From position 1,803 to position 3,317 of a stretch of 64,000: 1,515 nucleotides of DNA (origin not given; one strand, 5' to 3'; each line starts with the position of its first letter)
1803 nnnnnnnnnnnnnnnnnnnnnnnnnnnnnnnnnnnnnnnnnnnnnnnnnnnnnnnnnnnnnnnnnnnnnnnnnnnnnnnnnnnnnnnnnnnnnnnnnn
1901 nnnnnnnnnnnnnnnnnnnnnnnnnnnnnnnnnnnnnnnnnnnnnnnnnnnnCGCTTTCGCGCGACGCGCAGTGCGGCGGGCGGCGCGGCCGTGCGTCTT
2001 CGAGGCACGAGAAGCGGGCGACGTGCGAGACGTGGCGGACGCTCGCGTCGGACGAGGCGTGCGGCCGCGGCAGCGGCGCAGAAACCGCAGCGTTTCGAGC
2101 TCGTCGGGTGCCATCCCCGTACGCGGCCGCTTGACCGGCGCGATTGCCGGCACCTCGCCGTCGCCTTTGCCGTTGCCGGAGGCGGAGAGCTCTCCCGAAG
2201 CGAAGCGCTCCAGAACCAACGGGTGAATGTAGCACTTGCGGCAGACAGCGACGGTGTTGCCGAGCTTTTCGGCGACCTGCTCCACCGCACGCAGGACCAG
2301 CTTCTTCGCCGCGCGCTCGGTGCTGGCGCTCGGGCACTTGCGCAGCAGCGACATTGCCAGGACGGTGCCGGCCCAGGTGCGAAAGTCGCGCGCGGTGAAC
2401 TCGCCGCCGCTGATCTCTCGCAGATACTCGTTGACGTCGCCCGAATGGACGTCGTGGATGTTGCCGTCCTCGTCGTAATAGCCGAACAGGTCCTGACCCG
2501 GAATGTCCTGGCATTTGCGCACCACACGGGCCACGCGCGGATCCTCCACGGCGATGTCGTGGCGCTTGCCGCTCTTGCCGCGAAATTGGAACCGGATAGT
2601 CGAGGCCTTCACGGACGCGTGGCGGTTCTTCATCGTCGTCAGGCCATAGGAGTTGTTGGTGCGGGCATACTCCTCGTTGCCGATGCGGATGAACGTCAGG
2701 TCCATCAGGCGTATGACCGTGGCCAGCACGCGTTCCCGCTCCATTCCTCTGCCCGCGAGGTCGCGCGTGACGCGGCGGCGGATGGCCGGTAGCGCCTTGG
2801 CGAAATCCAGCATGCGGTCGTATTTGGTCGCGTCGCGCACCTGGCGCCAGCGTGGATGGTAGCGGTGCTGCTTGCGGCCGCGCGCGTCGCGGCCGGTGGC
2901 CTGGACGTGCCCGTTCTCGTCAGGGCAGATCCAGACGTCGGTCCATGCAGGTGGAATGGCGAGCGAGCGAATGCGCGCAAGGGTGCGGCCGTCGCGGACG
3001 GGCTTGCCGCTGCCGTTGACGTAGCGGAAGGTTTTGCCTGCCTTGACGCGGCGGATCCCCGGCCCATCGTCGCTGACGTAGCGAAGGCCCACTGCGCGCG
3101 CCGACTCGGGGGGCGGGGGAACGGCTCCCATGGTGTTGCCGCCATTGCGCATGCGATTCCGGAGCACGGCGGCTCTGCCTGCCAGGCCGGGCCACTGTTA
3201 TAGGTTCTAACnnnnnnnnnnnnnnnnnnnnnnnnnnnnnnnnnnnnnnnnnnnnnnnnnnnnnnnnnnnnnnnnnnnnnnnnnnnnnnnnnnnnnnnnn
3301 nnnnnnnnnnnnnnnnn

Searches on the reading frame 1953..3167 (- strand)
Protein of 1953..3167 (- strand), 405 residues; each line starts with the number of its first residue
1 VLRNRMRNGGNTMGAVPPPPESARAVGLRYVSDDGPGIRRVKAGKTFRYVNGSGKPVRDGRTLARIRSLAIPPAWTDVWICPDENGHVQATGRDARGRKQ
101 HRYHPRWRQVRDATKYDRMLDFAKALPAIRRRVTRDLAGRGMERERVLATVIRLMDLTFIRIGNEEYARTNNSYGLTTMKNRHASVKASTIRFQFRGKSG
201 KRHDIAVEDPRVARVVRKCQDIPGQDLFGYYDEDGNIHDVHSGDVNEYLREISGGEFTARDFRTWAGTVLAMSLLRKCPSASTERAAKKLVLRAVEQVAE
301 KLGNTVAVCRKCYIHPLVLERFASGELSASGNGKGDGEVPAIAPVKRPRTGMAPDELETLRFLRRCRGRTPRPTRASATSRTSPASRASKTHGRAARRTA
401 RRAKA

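Call 5: search_protein_families(library=pfam, proteins=[window:1953-3167:-], max_evalue=0.1)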
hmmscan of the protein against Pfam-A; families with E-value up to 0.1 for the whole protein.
window:1953-3167:- (405 aa): 3 families
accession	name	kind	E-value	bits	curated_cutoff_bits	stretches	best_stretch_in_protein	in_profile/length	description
PF01028.25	Topoisom_I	-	5.6e-41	140.8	23.7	1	106-317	3-205/228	Eukaryotic DNA topoisomerase I, catalytic core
PF21338.2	Top1B_N_bact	-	8.2e-26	89.9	27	1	47-94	2-49/49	Bacterial DNA topoisomerase IB, N-terminal domain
PF13511.11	DUF4124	-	0.051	14.3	22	0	69-89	5-25/56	Domain of unknown function (DUF4124)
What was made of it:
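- Checked: The gene is co-directional with TopIB and 251 nt downstream of it (1950-3152, minus strand; Pfam Topoisom_I 5.6e-41 and Top1B_N_bact 8e-26, call 5).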

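Call 9: find_related_loci(query=window:1953-3152:-, collection=genome_contigs, flank=6000)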
Query window:1953-3152:- (400 aa) in genome_contigs; peptide patterns used: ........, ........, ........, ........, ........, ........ (x = any residue, [..] = any of these).
600 stretches matched a pattern (row limit reached: there are more); 567 encode a relative of the query (tblastn E <= 1e-3); the best 80 are kept; 80 distinct loci.
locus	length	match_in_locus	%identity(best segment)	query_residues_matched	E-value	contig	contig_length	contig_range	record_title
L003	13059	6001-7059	57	6-360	2e-136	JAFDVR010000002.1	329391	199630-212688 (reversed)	MAG: Acidobacteria bacterium isolate SZAS-4 LIN-38__2__length-329391, whole genome shotgun sequence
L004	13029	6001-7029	58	12-360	1e-132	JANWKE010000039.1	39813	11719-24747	MAG: Verrucomicrobiia bacterium isolate CRAIB_MAG85 c_000000026070, whole genome shotgun sequence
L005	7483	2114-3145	57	8-341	4e-132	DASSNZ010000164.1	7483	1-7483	MAG TPA_asm: Verrucomicrobiia bacterium isolate SMAG_U1239 k141_1060241, whole genome shotgun sequence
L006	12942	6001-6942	62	14-327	2e-131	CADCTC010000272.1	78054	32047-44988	MAG: uncultured Chloroflexi bacterium isolate AVDCRST_MAG77 genome assembly, contig: NODE7, whole genome shotgun sequenc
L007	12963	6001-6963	60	14-334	3e-131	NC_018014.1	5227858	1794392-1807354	Terriglobus roseus DSM 18391, complete sequence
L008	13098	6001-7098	55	11-382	4e-133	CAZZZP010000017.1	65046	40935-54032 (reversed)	MAG: Lichenicola sp. isolate Green_AP.bin.11 genome assembly, contig: NODE_35_length_65046_cov_9.247711, whole genome sh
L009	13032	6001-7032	54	11-360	1e-130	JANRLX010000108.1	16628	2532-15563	MAG: Verrucomicrobiota bacterium isolate bins.169 k141_3645823, whole genome shotgun sequence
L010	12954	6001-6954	59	6-323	2e-130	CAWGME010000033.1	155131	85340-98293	MAG: uncultured Acidobacteriota bacterium isolate MFD09603.bin.1.112 genome assembly, contig: contig_79687, whole genome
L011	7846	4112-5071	61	14-333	4e-130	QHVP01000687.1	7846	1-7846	MAG: Acidobacteria bacterium isolate AA29 14_0903_13_30cm_scaffold_12155009_curated, whole genome shotgun sequence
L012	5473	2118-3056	59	15-327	3e-130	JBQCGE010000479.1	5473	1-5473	MAG: Verrucomicrobiota bacterium isolate bin245 k141_4684934, whole genome shotgun sequence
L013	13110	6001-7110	53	17-381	8e-130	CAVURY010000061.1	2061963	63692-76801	MAG: uncultured Planctomycetota bacterium isolate MFD09671.bin.3.67 genome assembly, contig: contig_8274, whole genome s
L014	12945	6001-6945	60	10-322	2e-129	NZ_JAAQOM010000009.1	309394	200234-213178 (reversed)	Telluria antibiotica strain TW-1 contig9, whole genome shotgun sequence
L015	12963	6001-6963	59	14-334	4e-129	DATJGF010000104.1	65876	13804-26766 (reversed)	MAG TPA_asm: Candidatus Limnocylindrales bacterium isolate SMAG_U15479 k141_1186101, whole genome shotgun sequence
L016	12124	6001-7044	52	14-368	3e-129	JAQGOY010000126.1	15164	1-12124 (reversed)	MAG: Verrucomicrobiales bacterium isolate RYN_625 scaffold_1695082, whole genome shotgun sequence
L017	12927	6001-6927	59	14-322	5e-129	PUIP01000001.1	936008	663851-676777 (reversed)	Massilia phosphatilytica strain 12-OD1 Scaffold1_1, whole genome shotgun sequence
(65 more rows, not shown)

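Call 11: find_related_loci(query=window:1953-3152:-, collection=metagenome_contigs, flank=5000)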
Query window:1953-3152:- (400 aa) in metagenome_contigs; peptide patterns used: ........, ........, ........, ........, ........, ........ (x = any residue, [..] = any of these).
600 stretches matched a pattern (row limit reached: there are more); 562 encode a relative of the query (tblastn E <= 1e-3); the best 80 are kept; 80 distinct loci.
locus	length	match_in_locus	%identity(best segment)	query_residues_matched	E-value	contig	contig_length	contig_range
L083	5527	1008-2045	55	12-360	2e-132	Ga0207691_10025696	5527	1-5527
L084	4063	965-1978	56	16-360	8e-134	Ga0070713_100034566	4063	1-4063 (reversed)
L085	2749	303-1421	53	6-381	1e-137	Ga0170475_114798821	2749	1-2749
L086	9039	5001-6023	56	14-360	3e-130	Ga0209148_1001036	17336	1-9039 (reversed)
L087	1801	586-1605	58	12-359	3e-140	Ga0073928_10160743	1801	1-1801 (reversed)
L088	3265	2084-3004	60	14-320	3e-134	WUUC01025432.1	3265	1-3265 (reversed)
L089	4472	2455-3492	54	7-359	1e-131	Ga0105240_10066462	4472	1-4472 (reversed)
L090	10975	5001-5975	58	1-322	1e-129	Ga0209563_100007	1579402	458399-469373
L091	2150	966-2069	51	12-388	5e-138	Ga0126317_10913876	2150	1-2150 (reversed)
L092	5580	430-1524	54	2-362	6e-130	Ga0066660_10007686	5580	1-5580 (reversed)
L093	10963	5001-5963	59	14-334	2e-129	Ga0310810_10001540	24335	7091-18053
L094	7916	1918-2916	56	22-360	8e-129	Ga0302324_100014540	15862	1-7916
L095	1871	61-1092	57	14-358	2e-138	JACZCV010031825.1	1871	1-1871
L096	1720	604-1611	56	16-363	6e-139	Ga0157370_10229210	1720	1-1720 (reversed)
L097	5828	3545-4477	59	13-323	5e-129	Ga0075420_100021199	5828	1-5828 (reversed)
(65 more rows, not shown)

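Call 13: find_homologous_proteins(query=window:1953-3152:-, max_evalue=1e-80)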
Query window:1953-3152:- (400 aa): 7990 proteins with E <= 1e-80 among 8000 candidates; the best 120 are listed.
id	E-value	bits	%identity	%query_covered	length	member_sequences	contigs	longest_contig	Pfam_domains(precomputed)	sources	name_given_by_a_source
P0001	3.2e-261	884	100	98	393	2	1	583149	PF21338.3,PF01028.26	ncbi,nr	ncbi:MAG TPA: hypothetical protein VEC57_04715 [Candidatus Limnocylindrales bacterium]|nr:hypothetic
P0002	3.9e-175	601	76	86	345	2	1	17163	PF21338.3,PF01028.26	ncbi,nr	ncbi:MAG TPA: DNA topoisomerase IB [Candidatus Binatia bacterium]|nr:DNA topoisomerase IB [Candidatu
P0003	2.5e-160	552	68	86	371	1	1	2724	PF21338.3,PF01028.26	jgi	jgi:DNA topoisomerase-1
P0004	2.2e-156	539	67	90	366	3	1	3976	PF21338.3,PF01028.26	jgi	jgi:DNA topoisomerase-1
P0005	1.3e-151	523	65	89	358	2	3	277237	PF21338.3,PF01028.26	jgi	jgi:DNA topoisomerase-1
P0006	2.0e-149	516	67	88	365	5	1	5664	PF21338.3,PF01028.26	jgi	jgi:DNA topoisomerase-1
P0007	1.5e-148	513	64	89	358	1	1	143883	PF21338.3,PF01028.26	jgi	jgi:DNA topoisomerase-1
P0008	9.0e-147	507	64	87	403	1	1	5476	PF21338.3,PF01028.26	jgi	-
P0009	1.5e-146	507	61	91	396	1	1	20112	PF21338.3,PF01028.26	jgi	jgi:DNA topoisomerase-1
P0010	4.8e-146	505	68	84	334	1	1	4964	PF21338.3,PF01028.26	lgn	-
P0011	5.3e-146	505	73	74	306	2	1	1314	PF21338.3,PF01028.26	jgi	-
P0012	7.6e-146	504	70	82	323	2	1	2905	PF21338.3,PF01028.26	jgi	jgi:DNA topoisomerase-1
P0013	3.6e-145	502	60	93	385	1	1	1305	PF21338.3,PF01028.26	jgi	jgi:DNA topoisomerase-1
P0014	5.1e-145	502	61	87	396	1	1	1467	PF21338.3,PF01028.26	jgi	jgi:DNA topoisomerase-1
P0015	6.1e-145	501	61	90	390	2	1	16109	PF21338.3,PF01028.26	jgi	-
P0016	9.9e-145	501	59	92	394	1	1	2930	PF21338.3,PF01028.26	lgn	-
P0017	2.1e-144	500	62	87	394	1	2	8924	PF21338.3,PF01028.26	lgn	-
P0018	1.0e-143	497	62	87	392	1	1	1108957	PF21338.3,PF01028.26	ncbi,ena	-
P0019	3.2e-143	496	60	92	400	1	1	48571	PF21338.3,PF01028.26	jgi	jgi:DNA topoisomerase I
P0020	7.6e-143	494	66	84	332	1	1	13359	PF21338.3,PF01028.26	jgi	jgi:DNA topoisomerase I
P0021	8.0e-143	494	61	87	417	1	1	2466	PF21338.3,PF01028.26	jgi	jgi:DNA topoisomerase I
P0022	1.0e-142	494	58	96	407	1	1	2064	PF21338.3,PF01028.26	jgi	jgi:DNA topoisomerase I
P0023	1.7e-142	493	61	90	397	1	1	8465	PF21338.3,PF01028.26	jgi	jgi:DNA topoisomerase I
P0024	2.2e-142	493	62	86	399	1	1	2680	PF21338.3,PF01028.26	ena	-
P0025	2.5e-142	493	59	92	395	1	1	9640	PF21338.3,PF01028.26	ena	-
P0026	2.6e-142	493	62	87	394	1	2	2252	PF21338.3,PF01028.26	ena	-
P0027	2.9e-142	493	63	87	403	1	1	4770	PF21338.3,PF01028.26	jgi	jgi:DNA topoisomerase I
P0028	3.2e-142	492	58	95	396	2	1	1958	PF21338.3,PF01028.26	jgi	jgi:DNA topoisomerase I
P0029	4.7e-142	492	59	92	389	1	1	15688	PF21338.3,PF01028.26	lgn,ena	-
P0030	6.8e-142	491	62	87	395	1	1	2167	PF21338.3,PF01028.26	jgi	jgi:DNA topoisomerase I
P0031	7.6e-142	491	62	88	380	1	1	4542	PF21338.3,PF01028.26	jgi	jgi:DNA topoisomerase-1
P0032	8.0e-142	491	60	92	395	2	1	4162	PF21338.3,PF01028.26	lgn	-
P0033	1.3e-141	490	61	89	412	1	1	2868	PF21338.3,PF01028.26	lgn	-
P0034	2.1e-141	490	61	86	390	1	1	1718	PF21338.3,PF01028.26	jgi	jgi:DNA topoisomerase-1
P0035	2.1e-141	490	62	88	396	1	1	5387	PF21338.3,PF01028.26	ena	-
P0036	2.6e-141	489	62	87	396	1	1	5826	PF21338.3,PF01028.26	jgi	jgi:DNA topoisomerase-1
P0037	3.5e-141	489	61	87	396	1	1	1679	PF21338.3,PF01028.26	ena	-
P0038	4.0e-141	489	61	87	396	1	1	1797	PF21338.3,PF01028.26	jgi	jgi:DNA topoisomerase I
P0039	4.1e-141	489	61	90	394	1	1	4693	PF21338.3,PF01028.26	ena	-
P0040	5.1e-141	488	59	95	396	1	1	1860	PF21338.3,PF01028.26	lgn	-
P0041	1.3e-140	487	60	87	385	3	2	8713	PF21338.3,PF01028.26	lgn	-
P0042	1.8e-140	487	62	87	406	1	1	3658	PF21338.3,PF01028.26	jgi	jgi:DNA topoisomerase-1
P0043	2.0e-140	486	60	86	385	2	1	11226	PF21338.3,PF01028.26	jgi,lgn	jgi:DNA topoisomerase-1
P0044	2.2e-140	486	58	92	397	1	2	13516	PF21338.3,PF01028.26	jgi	jgi:DNA topoisomerase I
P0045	3.6e-140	486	62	88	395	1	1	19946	PF21338.3,PF01028.26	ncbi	-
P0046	3.7e-140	486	58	93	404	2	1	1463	PF21338.3,PF01028.26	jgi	jgi:DNA topoisomerase-1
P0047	3.7e-140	486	58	93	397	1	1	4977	PF21338.3,PF01028.26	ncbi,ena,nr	ncbi:MAG TPA: hypothetical protein VK530_12710 [Candidatus Acidoferrum sp.]|nr:hypothetical protein 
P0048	6.2e-140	485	61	90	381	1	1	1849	PF21338.3,PF01028.26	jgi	jgi:DNA topoisomerase I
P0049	2.5e-139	483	61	87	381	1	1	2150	PF21338.3,PF01028.26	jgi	jgi:DNA topoisomerase I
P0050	2.6e-139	483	60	87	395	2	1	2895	PF21338.3,PF01028.26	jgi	jgi:DNA topoisomerase I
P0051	1.2e-138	481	60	87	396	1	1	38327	PF21338.3,PF01028.26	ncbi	-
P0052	1.2e-138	481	61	87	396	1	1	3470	PF21338.3,PF01028.26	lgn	-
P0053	1.4e-138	480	61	86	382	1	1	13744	PF21338.3,PF01028.26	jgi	jgi:DNA topoisomerase I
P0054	3.2e-138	479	59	88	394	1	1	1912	PF21338.3,PF01028.26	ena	-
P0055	4.0e-138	479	64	81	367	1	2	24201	PF21338.3,PF01028.26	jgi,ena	jgi:DNA topoisomerase-1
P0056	4.5e-138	479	59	97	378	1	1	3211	PF21338.3,PF01028.26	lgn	-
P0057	4.7e-138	479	59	90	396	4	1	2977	PF21338.3,PF01028.26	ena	-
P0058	6.2e-138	478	58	96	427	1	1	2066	PF21338.3,PF01028.26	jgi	jgi:DNA topoisomerase I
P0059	1.5e-137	477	60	90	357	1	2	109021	PF21338.3,PF01028.26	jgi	jgi:DNA topoisomerase-1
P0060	2.1e-137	477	60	92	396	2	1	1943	PF21338.3,PF01028.26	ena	-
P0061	3.2e-137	476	60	87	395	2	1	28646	PF21338.3,PF01028.26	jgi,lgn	jgi:DNA topoisomerase-1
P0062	7.0e-137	475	59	89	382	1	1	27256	PF21338.3,PF01028.26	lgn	-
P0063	7.1e-137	475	58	87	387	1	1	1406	PF21338.3,PF01028.26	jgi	jgi:DNA topoisomerase-1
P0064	9.2e-137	474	66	79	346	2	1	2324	PF21338.3,PF01028.26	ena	-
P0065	1.4e-136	474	67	78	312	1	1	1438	PF21338.3,PF01028.26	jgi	jgi:DNA topoisomerase-1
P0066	1.5e-136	474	59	89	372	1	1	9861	PF21338.3,PF01028.26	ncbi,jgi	jgi:DNA topoisomerase-1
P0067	6.2e-136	472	58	90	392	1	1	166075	PF21338.3,PF01028.26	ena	-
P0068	8.3e-136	471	65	78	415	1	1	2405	PF21338.3,PF01028.26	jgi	jgi:DNA topoisomerase-1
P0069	9.1e-136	471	57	93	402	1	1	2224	PF21338.3,PF01028.26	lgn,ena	-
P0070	1.4e-135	471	57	93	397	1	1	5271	PF21338.3,PF01028.26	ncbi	-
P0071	3.3e-135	469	58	96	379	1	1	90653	PF21338.3,PF01028.26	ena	-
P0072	4.9e-135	469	59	88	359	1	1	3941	PF21338.3,PF01028.26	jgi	jgi:DNA topoisomerase-1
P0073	6.4e-135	468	58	87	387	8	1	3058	PF21338.3,PF01028.26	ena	-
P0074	2.4e-134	466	59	82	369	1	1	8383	PF21338.3,PF01028.26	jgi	jgi:DNA topoisomerase-1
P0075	2.9e-134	466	60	88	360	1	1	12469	PF21338.3,PF01028.26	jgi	jgi:DNA topoisomerase-1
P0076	3.3e-134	466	58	87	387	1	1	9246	PF21338.3,PF01028.26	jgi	jgi:DNA topoisomerase-1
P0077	4.1e-134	466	58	90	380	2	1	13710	PF21338.3,PF01028.26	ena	-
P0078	4.9e-134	465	61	86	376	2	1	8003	PF21338.3,PF01028.26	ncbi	-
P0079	5.5e-134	465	60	84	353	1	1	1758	PF21338.3,PF01028.26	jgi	jgi:DNA topoisomerase-1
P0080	6.6e-134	465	64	78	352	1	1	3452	PF21338.3,PF01028.26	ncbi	ncbi:MAG TPA: DNA topoisomerase IB [Gemmataceae bacterium]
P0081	8.1e-134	465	64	78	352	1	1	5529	PF21338.3,PF01028.26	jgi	jgi:DNA topoisomerase-1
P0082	1.1e-133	464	61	87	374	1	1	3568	PF21338.3,PF01028.26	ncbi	-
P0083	1.2e-133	464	63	80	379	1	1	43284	PF21338.3,PF01028.26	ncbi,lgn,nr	ncbi:MAG TPA: hypothetical protein VGR35_14945 [Tepidisphaeraceae bacterium]|nr:hypothetical protein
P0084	1.3e-133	464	64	78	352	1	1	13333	PF21338.3,PF01028.26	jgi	jgi:DNA topoisomerase-1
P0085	1.3e-133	464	64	76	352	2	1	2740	PF21338.3,PF01028.26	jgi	jgi:DNA topoisomerase-1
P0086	1.5e-133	464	60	87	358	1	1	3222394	PF21338.3,PF01028.26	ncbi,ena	-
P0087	1.6e-133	464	59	87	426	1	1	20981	PF21338.3,PF01028.26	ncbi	-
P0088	1.7e-133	464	58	87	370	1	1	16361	PF21338.3,PF01028.26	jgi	jgi:DNA topoisomerase-1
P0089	1.8e-133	464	61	81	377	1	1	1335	PF21338.3,PF01028.26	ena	-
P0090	2.0e-133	463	63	79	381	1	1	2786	PF21338.3,PF01028.26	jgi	jgi:DNA topoisomerase-1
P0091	2.1e-133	463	62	81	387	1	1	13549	PF21338.3,PF01028.26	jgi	jgi:DNA topoisomerase-1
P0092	2.1e-133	463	55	94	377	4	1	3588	PF21338.3,PF01028.26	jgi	jgi:DNA topoisomerase I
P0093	2.4e-133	463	63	78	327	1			PF21338.3,PF01028.26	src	-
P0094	2.4e-133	463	59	84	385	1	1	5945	PF21338.3,PF01028.26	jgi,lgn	jgi:DNA topoisomerase-1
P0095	2.5e-133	463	56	89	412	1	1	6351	PF21338.3,PF01028.26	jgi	jgi:DNA topoisomerase-1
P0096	3.0e-133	463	63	77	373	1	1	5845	PF21338.3,PF01028.26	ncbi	-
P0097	3.0e-133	463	58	89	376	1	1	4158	PF21338.3,PF01028.26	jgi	jgi:DNA topoisomerase-1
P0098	5.5e-133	462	52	96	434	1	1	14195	PF21338.3,PF01028.26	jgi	jgi:DNA topoisomerase I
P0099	6.4e-133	462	59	86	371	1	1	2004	PF21338.3,PF01028.26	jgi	jgi:DNA topoisomerase-1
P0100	6.6e-133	462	61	83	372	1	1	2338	PF21338.3,PF01028.26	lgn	-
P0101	6.6e-133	462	61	81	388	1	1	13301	PF21338.3,PF01028.26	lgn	-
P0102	7.8e-133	462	63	80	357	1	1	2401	PF21338.3,PF01028.26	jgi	jgi:DNA topoisomerase I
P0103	1.1e-132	461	61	80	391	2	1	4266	PF21338.3,PF01028.26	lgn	-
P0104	1.2e-132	461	60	87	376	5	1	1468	PF21338.3,PF01028.26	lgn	-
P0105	1.3e-132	461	58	87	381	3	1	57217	PF21338.3,PF01028.26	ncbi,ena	-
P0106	1.8e-132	460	56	93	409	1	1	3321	PF21338.3,PF01028.26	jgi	jgi:DNA topoisomerase-1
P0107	2.0e-132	460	59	87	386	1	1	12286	PF21338.3,PF01028.26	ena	-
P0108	2.0e-132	460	57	87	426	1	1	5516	PF21338.3,PF01028.26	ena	-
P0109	2.0e-132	460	63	77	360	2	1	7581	PF21338.3,PF01028.26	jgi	jgi:DNA topoisomerase-1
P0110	2.4e-132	460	63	77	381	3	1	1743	PF21338.3,PF01028.26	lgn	-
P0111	3.1e-132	460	57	90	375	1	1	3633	PF21338.3,PF01028.26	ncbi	-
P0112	3.7e-132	459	55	91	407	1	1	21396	PF21338.3,PF01028.26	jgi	jgi:DNA topoisomerase-1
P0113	4.0e-132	459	61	81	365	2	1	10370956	PF21338.3,PF01028.26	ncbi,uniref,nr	ncbi:Eukaryotic DNA topoisomerase I, catalytic core [Aquisphaera giovannonii]|uniref:DNA topoisomera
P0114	4.3e-132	459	63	79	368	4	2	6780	PF21338.3,PF01028.26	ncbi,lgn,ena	-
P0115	6.9e-132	458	59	86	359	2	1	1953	PF21338.3,PF01028.26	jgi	jgi:DNA topoisomerase I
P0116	7.1e-132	458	61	83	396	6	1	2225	PF21338.3,PF01028.26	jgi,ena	-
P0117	8.3e-132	458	60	79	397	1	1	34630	PF21338.3,PF01028.26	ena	-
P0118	8.4e-132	458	61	81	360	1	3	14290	PF21338.3,PF01028.26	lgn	-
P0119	8.9e-132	458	64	78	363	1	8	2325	PF21338.3,PF01028.26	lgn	-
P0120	1.0e-131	458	56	87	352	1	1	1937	PF21338.3,PF01028.26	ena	-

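Call 14: find_encoding_contigs(protein=P0002, flank=6000, max_places=3)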
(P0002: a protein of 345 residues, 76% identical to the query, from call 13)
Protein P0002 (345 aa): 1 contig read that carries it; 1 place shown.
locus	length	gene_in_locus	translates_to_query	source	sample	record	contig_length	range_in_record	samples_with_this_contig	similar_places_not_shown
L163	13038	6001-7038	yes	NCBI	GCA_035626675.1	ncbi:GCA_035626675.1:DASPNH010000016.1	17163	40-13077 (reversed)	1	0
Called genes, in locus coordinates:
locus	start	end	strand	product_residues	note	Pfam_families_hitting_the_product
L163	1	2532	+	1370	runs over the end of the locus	PF01339:CheB_methylest, PF03705:CheR_N, PF01739:CheR, PF28159:CEP89 (weak), PF13596:PAS_10, PF00512:HisKA, PF02518:HATPase_c, PF00072:Response_reg, +2 more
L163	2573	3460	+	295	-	PF10095:DUF2333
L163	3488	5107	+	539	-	PF08448:PAS_4, PF13188:PAS_8 (weak), PF13426:PAS_9, PF01590:GAF, PF13185:GAF_2, PF22922:GAF_NLP (weak), PF00512:HisKA, PF02518:HATPase_c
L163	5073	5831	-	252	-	PF01904:DUF72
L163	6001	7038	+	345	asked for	PF21338:Top1B_N_bact, PF01028:Topoisom_I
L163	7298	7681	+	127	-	-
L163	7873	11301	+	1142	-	PF18582:HZS_alpha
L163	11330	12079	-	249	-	PF02798:GST_N (weak), PF13417:GST_N_3, PF13409:GST_N_2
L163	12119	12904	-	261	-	PF00106:adh_short, PF08659:KR, PF13561:adh_short_C2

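Call 15: find_encoding_contigs(protein=P0005, flank=6000, max_places=3)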
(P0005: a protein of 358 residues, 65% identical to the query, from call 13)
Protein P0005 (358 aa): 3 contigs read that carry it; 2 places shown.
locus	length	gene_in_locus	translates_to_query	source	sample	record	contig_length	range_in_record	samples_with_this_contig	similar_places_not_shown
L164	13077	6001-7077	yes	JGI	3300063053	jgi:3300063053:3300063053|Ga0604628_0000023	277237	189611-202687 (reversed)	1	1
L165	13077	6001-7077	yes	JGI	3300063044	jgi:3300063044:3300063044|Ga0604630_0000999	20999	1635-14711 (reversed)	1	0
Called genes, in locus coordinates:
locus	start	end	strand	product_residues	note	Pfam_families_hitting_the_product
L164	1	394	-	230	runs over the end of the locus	PF00462:Glutaredoxin (weak), PF02798:GST_N (faint), PF13417:GST_N_3, PF13409:GST_N_2, PF13417:GST_N_3, PF13409:GST_N_2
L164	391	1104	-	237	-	PF08279:HTH_11 (faint), PF12840:HTH_20 (faint)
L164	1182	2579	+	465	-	PF07690:MFS_1, PF00083:Sugar_tr (faint)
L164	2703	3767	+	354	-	PF13439:Glyco_transf_4, PF13579:Glyco_trans_4_4, PF00534:Glycos_transf_1, PF13692:Glyco_trans_1_4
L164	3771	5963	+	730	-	PF14742:GDE_N_bis, PF22422:MGH1-like_GH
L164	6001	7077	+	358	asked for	PF21338:Top1B_N_bact, PF01028:Topoisom_I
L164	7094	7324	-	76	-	-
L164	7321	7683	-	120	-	-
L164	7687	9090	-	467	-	PF10011:DUF2254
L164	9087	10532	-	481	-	PF04972:BON, PF00924:MS_channel_2nd, PF21082:MS_channel_3rd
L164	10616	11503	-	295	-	PF17131:TP_0789-like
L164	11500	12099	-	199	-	PF13628:DUF4142, PF03713:DUF305 (faint)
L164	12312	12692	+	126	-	-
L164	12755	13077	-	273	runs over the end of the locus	PF00561:Abhydrolase_1, PF12146:Hydrolase_4, PF12697:Abhydrolase_6, PF00326:Peptidase_S9 (faint)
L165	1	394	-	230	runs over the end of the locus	PF00462:Glutaredoxin (weak), PF02798:GST_N (faint), PF13417:GST_N_3, PF13409:GST_N_2, PF13417:GST_N_3, PF13409:GST_N_2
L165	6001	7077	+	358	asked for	PF21338:Top1B_N_bact, PF01028:Topoisom_I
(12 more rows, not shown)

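Call 16: find_encoding_contigs(protein=P0007, flank=6000, max_places=3)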
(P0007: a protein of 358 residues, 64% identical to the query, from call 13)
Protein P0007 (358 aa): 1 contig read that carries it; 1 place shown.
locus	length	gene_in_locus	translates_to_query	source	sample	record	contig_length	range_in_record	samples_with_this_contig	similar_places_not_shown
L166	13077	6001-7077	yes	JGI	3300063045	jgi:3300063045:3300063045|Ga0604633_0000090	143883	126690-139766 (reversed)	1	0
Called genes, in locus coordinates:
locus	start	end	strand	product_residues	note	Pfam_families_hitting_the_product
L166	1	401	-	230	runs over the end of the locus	PF00462:Glutaredoxin (faint), PF13417:GST_N_3, PF13409:GST_N_2 (weak), PF13417:GST_N_3, PF13409:GST_N_2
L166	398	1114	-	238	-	PF01047:MarR (weak), PF12802:MarR_2 (weak), PF12840:HTH_20, PF25212:HVO_A0114 (weak), PF01022:HTH_5 (weak), PF01978:TrmB (faint), PF08279:HTH_11 (weak), PF13412:HTH_24 (weak)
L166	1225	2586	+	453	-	PF07690:MFS_1, PF00083:Sugar_tr (faint)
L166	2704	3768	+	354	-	PF13439:Glyco_transf_4, PF13579:Glyco_trans_4_4 (weak), PF00534:Glycos_transf_1, PF13692:Glyco_trans_1_4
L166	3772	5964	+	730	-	PF14742:GDE_N_bis, PF22422:MGH1-like_GH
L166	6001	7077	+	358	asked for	PF21338:Top1B_N_bact, PF01028:Topoisom_I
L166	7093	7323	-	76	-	-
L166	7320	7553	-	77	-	-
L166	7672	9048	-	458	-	PF10011:DUF2254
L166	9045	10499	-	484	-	PF04972:BON, PF00924:MS_channel_2nd, PF21082:MS_channel_3rd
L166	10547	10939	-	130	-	-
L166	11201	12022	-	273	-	PF00561:Abhydrolase_1, PF12146:Hydrolase_4, PF12697:Abhydrolase_6, PF00326:Peptidase_S9 (faint), PF12146:Hydrolase_4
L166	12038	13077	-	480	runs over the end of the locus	PF02321:OEP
